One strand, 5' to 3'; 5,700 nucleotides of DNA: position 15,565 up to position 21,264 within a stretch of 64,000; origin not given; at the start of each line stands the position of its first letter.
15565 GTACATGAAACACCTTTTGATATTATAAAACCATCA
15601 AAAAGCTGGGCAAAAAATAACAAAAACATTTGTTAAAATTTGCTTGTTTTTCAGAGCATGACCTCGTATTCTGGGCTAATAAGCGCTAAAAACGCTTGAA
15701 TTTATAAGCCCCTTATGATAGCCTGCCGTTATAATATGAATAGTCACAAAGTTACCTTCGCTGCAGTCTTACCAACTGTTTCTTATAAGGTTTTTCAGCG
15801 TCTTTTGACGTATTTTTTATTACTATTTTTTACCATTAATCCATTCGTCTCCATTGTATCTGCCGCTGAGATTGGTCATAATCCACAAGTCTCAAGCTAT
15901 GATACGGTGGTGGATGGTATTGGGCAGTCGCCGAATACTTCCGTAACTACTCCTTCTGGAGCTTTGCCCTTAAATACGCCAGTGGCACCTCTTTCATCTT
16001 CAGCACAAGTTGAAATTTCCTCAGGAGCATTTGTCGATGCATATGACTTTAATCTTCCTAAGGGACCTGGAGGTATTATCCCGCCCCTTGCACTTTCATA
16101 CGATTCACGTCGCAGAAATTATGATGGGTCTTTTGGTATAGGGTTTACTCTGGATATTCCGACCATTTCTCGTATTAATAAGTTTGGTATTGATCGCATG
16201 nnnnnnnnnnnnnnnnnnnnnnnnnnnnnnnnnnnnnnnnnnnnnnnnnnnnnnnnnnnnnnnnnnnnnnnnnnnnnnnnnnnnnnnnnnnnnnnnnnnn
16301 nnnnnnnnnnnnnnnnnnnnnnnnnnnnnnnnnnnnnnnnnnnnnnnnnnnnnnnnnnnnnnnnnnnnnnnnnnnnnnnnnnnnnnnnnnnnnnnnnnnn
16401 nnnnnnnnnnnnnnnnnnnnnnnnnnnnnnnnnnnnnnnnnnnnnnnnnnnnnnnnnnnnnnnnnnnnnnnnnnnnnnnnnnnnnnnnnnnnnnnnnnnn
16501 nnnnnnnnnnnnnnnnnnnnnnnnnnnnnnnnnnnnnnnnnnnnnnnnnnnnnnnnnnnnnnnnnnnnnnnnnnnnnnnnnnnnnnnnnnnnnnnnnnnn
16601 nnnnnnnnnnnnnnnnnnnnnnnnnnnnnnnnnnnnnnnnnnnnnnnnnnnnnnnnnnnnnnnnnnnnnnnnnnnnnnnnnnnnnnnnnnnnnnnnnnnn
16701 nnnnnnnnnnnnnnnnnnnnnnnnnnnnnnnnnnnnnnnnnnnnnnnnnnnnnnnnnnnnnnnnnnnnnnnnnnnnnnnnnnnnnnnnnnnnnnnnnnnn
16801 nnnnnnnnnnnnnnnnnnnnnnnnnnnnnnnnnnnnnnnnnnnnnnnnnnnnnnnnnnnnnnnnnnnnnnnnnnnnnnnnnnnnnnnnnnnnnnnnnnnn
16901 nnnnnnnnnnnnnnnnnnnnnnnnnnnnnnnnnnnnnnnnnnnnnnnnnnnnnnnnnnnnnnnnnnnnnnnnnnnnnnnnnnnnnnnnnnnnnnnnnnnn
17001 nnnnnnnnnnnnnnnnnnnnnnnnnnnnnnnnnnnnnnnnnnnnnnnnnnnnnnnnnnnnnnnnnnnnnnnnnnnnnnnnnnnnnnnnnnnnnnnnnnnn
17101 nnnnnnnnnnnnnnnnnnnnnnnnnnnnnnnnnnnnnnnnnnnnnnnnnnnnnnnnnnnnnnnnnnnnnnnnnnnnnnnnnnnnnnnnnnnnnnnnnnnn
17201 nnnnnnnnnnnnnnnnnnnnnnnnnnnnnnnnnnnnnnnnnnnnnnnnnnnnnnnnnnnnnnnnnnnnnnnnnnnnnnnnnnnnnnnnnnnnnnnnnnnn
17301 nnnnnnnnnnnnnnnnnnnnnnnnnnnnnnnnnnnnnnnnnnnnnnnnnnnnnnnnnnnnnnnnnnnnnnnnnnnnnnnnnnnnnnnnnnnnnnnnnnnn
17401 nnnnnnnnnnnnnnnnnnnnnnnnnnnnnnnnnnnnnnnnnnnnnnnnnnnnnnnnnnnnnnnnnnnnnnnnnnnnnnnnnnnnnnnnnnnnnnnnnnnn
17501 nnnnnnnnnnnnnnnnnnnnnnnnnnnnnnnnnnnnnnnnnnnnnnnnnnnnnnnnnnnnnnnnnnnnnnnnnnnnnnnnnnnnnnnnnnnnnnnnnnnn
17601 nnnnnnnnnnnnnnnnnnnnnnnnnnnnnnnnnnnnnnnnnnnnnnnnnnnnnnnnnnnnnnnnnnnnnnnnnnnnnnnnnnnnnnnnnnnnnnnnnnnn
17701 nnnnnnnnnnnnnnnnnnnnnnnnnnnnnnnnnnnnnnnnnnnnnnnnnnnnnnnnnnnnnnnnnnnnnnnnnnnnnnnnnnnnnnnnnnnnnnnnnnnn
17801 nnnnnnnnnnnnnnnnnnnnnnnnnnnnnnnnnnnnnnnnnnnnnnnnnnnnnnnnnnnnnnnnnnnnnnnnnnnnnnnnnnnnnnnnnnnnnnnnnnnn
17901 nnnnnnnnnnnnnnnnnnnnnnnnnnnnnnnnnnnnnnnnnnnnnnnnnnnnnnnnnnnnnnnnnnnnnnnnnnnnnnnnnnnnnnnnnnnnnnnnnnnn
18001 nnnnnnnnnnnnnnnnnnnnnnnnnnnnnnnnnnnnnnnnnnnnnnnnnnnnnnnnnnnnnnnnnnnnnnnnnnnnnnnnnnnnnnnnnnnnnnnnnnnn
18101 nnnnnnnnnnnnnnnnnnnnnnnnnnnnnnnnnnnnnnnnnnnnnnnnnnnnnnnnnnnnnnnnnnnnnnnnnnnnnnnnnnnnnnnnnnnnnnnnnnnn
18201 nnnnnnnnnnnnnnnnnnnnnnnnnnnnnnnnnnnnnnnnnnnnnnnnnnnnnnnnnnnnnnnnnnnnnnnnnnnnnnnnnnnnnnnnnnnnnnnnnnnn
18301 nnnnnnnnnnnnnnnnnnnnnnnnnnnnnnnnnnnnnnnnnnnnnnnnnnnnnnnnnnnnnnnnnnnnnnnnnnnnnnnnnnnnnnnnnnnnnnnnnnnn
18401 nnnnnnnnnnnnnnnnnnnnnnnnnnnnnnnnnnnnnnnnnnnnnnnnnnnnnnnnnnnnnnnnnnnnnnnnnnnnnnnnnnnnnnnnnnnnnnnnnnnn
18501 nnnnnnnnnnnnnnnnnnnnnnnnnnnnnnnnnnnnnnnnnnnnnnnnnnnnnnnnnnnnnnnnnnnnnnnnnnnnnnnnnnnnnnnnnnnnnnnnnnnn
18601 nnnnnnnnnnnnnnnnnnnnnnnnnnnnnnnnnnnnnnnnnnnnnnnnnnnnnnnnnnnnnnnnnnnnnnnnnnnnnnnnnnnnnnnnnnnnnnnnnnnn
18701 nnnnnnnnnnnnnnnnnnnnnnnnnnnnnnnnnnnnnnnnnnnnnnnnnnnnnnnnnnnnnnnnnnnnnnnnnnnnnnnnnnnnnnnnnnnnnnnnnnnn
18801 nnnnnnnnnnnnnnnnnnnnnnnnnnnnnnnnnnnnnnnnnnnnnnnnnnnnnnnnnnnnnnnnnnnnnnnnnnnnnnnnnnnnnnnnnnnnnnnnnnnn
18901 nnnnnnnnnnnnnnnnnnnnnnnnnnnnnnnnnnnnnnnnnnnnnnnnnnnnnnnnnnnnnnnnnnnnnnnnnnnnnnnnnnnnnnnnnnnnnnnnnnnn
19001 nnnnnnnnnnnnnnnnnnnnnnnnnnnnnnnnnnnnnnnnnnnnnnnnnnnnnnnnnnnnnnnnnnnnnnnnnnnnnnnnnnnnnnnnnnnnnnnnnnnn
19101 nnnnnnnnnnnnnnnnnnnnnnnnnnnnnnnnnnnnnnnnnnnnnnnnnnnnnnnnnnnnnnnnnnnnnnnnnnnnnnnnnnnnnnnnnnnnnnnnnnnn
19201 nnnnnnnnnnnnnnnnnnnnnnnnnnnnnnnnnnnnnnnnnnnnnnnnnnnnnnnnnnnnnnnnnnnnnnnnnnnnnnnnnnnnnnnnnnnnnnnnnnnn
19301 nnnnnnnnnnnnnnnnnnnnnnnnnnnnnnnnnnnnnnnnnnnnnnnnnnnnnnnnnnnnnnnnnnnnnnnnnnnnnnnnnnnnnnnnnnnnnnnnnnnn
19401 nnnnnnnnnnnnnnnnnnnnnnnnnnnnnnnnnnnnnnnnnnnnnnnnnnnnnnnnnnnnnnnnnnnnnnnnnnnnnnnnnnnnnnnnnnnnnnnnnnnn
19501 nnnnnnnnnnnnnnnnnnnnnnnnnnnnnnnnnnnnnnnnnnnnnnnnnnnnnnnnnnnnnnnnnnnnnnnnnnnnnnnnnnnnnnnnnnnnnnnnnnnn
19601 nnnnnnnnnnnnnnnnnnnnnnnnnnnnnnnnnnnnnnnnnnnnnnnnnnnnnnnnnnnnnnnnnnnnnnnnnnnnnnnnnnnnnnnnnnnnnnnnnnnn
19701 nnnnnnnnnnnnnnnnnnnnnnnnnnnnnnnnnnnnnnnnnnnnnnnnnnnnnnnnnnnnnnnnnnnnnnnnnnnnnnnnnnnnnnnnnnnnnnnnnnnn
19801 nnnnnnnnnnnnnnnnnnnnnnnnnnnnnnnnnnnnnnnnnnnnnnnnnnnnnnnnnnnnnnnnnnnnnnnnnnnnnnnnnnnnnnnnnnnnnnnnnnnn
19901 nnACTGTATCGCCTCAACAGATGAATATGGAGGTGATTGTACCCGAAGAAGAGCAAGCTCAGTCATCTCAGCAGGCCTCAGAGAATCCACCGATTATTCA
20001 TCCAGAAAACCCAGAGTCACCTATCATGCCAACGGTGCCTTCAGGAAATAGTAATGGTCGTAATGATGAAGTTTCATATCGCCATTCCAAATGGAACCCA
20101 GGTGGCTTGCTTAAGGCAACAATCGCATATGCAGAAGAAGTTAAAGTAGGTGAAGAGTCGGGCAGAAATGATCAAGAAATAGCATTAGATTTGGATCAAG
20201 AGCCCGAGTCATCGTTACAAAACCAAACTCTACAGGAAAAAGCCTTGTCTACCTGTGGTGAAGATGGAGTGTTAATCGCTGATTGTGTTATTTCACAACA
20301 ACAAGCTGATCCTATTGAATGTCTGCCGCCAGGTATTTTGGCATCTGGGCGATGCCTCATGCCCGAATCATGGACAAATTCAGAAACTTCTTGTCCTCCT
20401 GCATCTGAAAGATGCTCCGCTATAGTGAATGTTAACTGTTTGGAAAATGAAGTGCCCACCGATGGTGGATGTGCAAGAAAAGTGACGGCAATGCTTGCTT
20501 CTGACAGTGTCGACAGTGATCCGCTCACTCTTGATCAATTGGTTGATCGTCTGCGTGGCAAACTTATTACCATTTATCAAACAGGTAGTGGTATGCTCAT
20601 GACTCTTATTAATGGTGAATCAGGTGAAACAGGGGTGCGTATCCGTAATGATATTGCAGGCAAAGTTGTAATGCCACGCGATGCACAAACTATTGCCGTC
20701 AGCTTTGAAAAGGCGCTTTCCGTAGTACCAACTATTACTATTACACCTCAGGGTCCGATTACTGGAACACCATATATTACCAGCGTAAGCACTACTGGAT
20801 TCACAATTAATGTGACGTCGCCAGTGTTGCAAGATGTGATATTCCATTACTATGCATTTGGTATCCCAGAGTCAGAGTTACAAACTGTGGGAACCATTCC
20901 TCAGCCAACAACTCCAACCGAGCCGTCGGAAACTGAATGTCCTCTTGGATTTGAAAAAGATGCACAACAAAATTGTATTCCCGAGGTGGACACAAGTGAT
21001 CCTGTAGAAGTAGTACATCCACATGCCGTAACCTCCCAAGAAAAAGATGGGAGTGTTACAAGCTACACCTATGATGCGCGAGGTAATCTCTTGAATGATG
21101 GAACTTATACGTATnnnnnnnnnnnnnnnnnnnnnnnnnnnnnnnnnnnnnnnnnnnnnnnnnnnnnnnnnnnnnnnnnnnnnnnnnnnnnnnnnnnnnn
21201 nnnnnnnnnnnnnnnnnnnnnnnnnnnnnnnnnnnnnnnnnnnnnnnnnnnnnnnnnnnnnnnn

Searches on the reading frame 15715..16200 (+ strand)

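Call 71: search_protein_families(library=pfam, proteins=[window:15715-16200:+], max_evalue=10)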
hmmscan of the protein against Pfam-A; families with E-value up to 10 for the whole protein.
window:15715-16200:+ (162 aa): 1 family
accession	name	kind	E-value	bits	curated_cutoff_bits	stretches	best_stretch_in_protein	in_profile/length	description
PF03534.18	SpvB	-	4.1e-05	23.4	22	1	116-159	17-58/287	Salmonella virulence plasmid 65kDa B protein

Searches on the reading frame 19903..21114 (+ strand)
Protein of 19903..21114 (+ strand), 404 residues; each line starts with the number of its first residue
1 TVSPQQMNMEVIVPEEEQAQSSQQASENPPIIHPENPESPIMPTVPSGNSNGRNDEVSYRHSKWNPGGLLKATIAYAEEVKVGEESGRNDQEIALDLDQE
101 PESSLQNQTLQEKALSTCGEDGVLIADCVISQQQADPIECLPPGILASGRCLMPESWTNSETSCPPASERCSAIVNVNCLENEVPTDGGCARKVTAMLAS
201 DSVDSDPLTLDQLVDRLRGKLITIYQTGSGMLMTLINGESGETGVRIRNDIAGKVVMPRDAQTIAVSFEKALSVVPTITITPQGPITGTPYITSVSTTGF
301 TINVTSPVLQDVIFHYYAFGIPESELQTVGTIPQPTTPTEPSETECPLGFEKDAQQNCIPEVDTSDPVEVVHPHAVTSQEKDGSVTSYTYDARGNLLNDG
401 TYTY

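Call 71: search_protein_families(library=pfam, proteins=[window:19903-21114:+], max_evalue=10)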
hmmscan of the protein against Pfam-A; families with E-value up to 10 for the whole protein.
window:19903-21114:+ (404 aa): 2 families
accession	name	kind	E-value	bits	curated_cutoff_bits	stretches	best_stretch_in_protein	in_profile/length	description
PF05593.20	RHS_repeat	-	0.0017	19.2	22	1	382-396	14-28/38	RHS Repeat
PF09458.16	H_lectin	-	0.043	14.4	24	1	265-319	3-67/67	H-type lectin domain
